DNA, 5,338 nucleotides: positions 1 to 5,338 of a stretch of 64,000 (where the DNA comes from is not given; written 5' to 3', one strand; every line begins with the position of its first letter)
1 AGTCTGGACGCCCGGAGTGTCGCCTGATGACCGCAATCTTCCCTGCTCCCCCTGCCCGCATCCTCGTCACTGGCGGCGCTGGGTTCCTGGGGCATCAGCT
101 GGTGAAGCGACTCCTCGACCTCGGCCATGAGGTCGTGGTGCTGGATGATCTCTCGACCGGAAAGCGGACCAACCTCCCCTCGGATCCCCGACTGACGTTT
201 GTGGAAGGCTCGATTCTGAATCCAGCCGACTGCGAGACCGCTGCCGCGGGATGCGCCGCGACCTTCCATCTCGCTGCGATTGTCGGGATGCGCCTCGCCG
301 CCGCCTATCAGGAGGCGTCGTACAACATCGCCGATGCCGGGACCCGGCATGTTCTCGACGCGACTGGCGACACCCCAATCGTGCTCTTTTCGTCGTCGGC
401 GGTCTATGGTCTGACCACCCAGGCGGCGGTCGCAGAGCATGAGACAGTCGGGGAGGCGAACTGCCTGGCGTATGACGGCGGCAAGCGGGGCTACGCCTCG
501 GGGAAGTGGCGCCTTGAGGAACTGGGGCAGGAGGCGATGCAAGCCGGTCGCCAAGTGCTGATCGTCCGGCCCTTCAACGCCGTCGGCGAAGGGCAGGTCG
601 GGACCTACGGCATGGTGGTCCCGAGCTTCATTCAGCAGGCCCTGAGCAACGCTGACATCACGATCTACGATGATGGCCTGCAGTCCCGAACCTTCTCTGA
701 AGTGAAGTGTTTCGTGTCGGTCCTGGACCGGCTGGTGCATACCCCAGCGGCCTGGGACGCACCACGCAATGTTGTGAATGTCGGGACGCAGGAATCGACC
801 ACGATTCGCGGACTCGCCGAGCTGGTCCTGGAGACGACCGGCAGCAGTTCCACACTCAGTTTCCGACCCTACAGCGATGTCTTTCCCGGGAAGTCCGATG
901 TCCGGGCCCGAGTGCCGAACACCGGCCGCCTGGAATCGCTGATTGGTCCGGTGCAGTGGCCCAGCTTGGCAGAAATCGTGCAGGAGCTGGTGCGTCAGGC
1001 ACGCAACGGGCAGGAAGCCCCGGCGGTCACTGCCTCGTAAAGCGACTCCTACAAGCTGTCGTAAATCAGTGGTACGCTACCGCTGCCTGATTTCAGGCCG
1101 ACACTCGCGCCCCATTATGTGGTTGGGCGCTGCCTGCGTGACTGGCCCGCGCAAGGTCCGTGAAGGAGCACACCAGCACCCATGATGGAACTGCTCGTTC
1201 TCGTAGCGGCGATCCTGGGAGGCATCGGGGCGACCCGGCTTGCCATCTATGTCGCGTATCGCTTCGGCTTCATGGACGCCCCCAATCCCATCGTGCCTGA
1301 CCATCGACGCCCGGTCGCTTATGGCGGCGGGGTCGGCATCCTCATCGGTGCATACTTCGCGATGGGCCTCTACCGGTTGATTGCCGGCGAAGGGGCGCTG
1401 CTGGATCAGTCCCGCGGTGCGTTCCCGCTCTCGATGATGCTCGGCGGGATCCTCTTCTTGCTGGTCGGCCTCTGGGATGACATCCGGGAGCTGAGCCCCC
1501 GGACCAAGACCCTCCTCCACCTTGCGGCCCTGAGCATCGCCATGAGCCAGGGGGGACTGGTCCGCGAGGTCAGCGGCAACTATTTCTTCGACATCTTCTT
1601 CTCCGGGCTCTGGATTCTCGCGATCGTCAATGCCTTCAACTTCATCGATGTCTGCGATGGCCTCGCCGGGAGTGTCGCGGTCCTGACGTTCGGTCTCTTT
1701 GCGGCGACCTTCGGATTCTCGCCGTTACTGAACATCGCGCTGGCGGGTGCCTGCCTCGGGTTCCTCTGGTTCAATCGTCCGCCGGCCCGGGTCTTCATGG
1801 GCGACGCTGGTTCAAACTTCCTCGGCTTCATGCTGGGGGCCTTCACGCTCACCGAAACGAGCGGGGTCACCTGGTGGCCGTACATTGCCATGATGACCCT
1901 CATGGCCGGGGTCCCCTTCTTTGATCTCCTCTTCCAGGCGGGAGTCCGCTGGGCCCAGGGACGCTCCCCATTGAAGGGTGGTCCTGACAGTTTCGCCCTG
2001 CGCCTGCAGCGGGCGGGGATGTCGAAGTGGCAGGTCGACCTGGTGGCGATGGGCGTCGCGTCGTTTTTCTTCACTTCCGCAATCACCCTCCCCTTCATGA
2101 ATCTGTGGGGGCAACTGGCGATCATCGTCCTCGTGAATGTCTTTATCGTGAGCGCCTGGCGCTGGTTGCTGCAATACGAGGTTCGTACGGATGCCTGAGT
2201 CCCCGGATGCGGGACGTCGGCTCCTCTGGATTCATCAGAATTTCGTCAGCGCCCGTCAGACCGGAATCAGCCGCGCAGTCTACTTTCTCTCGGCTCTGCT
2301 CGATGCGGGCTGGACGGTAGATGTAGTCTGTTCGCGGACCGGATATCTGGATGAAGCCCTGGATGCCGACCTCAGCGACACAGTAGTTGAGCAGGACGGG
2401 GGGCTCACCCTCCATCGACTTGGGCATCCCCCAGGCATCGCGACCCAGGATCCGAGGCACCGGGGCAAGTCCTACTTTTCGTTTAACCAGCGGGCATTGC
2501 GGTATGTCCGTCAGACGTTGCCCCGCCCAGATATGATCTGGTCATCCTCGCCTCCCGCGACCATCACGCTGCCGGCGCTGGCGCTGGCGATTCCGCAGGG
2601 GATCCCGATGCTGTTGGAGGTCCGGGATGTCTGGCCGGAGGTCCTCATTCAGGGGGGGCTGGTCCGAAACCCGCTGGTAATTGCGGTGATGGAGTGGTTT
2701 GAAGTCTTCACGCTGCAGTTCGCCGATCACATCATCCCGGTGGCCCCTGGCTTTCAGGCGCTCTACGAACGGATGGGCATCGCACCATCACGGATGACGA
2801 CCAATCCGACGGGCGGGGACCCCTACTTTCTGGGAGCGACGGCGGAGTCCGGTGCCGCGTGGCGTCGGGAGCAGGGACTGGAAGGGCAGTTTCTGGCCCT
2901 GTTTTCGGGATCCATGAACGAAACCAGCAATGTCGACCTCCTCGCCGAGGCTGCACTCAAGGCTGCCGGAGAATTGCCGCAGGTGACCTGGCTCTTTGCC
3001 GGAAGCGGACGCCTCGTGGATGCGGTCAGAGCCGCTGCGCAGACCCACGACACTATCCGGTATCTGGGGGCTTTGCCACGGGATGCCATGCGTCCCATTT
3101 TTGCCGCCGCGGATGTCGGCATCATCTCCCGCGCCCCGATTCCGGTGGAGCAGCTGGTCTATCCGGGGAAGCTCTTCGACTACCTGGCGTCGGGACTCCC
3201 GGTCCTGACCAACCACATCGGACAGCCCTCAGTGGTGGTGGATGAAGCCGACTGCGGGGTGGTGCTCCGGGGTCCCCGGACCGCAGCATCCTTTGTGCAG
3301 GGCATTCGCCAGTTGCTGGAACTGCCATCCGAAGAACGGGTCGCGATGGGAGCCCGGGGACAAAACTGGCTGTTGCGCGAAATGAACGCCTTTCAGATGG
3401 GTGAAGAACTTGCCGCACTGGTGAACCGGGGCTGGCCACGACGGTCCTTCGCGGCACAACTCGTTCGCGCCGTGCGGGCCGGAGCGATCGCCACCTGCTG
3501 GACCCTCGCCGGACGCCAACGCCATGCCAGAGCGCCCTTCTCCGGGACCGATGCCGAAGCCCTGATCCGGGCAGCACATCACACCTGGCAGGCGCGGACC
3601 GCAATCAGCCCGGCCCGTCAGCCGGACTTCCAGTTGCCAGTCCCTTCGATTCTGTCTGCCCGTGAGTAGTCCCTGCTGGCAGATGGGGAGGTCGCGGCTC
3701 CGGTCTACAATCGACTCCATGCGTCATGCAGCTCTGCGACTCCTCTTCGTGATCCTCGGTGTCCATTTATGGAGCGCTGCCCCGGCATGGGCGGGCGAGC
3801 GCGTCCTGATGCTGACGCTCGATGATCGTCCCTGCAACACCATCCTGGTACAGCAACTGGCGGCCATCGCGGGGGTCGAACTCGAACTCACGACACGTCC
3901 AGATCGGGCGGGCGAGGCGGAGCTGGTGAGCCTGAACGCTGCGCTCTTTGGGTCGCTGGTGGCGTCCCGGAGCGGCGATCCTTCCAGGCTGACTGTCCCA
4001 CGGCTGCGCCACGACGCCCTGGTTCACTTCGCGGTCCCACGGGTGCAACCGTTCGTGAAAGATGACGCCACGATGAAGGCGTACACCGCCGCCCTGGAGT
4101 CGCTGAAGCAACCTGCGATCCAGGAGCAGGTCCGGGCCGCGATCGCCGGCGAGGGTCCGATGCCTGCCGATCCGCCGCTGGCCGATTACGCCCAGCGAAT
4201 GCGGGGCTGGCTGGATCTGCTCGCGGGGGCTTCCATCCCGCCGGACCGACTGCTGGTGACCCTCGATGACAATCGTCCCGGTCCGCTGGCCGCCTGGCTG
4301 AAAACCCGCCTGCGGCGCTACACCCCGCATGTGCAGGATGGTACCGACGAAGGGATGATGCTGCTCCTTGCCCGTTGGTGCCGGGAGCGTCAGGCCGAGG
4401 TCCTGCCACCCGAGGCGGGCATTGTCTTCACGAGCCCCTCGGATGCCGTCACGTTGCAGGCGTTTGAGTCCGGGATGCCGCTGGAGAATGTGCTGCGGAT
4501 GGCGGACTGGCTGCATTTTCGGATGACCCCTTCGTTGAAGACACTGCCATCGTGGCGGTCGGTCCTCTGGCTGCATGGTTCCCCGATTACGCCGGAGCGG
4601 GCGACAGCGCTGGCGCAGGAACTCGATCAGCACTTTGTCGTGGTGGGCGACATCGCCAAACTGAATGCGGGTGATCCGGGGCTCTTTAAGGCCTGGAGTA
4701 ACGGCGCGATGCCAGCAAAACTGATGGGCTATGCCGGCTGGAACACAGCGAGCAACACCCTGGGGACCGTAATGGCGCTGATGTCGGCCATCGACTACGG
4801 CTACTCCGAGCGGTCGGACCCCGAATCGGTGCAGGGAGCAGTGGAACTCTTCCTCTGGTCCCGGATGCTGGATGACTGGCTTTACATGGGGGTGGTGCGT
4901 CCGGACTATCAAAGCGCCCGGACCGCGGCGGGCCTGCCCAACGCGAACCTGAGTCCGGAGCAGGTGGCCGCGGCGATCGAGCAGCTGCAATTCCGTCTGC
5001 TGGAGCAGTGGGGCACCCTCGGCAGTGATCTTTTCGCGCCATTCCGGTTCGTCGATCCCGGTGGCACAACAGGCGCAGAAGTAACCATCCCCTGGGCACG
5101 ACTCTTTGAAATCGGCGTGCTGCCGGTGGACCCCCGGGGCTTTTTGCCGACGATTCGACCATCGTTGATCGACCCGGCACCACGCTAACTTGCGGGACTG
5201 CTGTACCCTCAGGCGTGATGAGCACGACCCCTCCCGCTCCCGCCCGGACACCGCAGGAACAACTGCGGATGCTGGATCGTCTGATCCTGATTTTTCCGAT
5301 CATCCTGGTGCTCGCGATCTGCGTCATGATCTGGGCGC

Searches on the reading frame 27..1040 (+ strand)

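Call 54: search_protein_families(library=pfam, proteins=[window:27-1040:+], max_evalue=0.01)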
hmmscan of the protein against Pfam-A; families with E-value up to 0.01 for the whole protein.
window:27-1040:+ (337 aa): 8 families
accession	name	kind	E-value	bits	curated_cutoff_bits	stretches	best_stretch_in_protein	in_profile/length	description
PF01370.27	Epimerase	-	9.2e-35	120.6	20.9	1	12-253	1-240/240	NAD dependent epimerase/dehydratase family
PF16363.11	GDP_Man_Dehyd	-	5.8e-17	62.6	27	1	13-274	1-269/332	GDP-mannose 4,6 dehydratase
PF01073.25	3Beta_HSD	-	1.7e-12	47.4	22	1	13-128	1-121/280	3-beta hydroxysteroid dehydrogenase/isomerase family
PF07993.18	NAD_binding_4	-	7.2e-11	42.2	20.1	1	64-193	77-215/258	Male sterility protein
PF13460.12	NAD_binding_10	-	7.2e-07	29.7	27.2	1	16-115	1-87/184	NAD(P)H-binding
PF04321.23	RmlD_sub_bind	-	6.7e-05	22.5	27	1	11-277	2-236/287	RmlD substrate binding domain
PF02719.21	Polysacc_synt_2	-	0.00015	21.5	20.2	1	12-218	1-199/293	Polysaccharide biosynthesis protein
PF05368.20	NmrA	-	0.0055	16.8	27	1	11-90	4-84/298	NmrA-like family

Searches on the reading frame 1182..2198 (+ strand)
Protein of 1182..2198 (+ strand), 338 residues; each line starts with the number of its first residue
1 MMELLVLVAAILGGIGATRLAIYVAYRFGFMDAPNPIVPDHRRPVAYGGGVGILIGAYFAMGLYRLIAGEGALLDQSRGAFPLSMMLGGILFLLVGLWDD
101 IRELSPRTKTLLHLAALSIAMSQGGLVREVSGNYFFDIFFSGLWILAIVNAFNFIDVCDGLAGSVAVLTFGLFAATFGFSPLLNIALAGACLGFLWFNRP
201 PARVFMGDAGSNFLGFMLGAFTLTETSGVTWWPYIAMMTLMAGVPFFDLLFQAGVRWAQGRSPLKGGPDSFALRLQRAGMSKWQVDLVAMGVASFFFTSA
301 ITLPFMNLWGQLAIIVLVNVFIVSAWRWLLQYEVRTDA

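Call 54: search_protein_families(library=pfam, proteins=[window:1182-2198:+], max_evalue=0.01)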
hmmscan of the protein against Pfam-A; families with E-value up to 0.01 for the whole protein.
window:1182-2198:+ (338 aa): 1 family
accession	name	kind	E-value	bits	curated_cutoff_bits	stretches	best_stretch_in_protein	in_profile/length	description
PF00953.26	Glycos_transf_4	-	8.8e-33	114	27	1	84-224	3-158/160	Glycosyl transferase family 4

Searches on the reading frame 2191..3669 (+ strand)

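Call 54: search_protein_families(library=pfam, proteins=[window:2191-3669:+], max_evalue=0.01)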
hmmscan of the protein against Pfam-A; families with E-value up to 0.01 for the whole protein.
window:2191-3669:+ (492 aa): 5 families
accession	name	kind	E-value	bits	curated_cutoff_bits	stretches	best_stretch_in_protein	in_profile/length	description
PF13579.12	Glyco_trans_4_4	-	2.4e-15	57.7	29.7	1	32-208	10-158/158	Glycosyl transferase 4-like domain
PF13692.12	Glyco_trans_1_4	-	1.7e-13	51.5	27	1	236-377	4-141/142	Glycosyl transferases group 1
PF00534.26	Glycos_transf_1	-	7.6e-12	45.5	26.4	1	224-393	5-172/172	Glycosyl transferases group 1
PF13439.12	Glyco_transf_4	-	1.5e-09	38.5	28.5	1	30-210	9-167/170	Glycosyltransferase Family 4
PF13524.12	Glyco_trans_1_2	-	5.9e-05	23.5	25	1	255-399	5-134/144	Glycosyl transferase-like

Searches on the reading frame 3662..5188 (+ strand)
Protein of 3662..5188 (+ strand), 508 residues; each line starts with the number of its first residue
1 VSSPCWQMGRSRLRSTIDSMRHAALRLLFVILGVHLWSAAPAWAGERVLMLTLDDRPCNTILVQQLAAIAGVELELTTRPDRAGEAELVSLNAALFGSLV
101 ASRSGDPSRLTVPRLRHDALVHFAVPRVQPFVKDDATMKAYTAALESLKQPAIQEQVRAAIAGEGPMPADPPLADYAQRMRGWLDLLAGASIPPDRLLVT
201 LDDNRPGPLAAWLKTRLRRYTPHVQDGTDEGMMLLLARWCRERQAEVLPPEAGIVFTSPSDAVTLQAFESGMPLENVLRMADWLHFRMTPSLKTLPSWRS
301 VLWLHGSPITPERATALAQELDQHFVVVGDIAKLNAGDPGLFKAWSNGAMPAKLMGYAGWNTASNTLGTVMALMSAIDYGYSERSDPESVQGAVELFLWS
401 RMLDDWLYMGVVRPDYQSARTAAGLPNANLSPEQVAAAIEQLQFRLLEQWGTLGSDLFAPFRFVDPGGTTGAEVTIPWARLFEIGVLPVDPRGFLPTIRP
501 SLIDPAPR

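Call 54: search_protein_families(library=pfam, proteins=[window:3662-5188:+], max_evalue=0.01)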
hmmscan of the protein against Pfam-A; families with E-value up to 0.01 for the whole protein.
window:3662-5188:+ (508 aa): 1 family
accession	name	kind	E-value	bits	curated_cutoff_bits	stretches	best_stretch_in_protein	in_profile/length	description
PF13552.11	DUF4127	-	1.8e-34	119.6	27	1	195-486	196-488/489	Protein of unknown function (DUF4127)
